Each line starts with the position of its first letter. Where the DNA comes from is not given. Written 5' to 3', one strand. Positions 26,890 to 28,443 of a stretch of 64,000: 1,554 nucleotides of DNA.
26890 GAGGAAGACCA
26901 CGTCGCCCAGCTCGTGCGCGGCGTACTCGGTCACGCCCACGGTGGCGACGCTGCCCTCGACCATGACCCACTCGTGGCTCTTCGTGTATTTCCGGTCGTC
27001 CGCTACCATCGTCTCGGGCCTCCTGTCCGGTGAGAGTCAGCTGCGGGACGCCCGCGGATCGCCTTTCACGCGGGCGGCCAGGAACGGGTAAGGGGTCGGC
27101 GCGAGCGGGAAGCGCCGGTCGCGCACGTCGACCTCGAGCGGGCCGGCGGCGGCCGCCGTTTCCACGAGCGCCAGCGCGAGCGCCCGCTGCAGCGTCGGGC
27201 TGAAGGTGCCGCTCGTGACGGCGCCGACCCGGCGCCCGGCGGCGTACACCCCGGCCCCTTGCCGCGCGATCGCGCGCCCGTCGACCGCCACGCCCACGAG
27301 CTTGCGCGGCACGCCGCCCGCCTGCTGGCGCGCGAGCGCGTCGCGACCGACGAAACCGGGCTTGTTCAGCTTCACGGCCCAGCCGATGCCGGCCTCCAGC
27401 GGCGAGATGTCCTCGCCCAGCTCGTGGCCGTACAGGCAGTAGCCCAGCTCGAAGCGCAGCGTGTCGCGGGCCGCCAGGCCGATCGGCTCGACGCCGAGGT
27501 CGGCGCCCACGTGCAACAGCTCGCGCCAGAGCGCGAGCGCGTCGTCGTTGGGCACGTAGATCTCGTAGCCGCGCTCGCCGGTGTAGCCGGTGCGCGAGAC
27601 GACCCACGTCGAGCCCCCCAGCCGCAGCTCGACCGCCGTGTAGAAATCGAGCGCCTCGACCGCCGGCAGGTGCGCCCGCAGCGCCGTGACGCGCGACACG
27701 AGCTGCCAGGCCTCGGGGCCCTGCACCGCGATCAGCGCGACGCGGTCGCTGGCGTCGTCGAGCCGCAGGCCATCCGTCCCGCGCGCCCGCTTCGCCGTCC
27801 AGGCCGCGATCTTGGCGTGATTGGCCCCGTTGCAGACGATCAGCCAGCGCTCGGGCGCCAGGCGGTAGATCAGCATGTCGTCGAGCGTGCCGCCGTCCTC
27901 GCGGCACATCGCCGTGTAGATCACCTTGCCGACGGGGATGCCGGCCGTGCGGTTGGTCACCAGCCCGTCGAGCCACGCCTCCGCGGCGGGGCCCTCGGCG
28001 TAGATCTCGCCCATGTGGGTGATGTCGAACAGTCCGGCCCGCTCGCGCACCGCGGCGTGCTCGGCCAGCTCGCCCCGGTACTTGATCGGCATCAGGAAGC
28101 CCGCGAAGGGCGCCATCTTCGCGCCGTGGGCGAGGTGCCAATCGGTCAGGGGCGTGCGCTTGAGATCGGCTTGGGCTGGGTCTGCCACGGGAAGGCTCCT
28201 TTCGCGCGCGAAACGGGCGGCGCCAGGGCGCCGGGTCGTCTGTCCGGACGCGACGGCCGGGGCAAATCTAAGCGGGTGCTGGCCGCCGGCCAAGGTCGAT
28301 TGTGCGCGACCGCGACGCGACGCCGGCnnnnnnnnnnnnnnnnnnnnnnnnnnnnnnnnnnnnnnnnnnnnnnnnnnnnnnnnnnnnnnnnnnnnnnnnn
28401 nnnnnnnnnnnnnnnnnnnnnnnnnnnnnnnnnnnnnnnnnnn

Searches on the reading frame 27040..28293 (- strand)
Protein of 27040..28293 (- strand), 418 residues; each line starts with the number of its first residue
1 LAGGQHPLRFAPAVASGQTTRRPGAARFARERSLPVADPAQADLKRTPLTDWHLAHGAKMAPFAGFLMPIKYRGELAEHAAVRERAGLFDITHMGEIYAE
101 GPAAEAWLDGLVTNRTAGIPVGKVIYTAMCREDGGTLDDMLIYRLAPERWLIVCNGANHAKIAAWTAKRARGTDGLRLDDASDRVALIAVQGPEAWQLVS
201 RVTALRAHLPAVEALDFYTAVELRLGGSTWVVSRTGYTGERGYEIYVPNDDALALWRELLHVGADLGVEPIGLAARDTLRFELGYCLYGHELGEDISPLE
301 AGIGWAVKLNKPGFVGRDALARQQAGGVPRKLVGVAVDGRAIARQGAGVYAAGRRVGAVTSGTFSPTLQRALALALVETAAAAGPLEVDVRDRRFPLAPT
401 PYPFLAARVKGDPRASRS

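Call 85: search_protein_families(library=pfam, proteins=[window:27040-28293:-], max_evalue=0.001)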
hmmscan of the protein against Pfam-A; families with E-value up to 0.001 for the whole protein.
window:27040-28293:- (418 aa): 2 families
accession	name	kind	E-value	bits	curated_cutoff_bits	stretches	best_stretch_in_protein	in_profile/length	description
PF01571.26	GCV_T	-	2.9e-90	302.4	25.6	1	49-306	1-255/255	Aminomethyltransferase folate-binding domain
PF08669.17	GCV_T_C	-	9.1e-19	67.6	25.9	1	330-404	1-78/80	Glycine cleavage T-protein C-terminal barrel domain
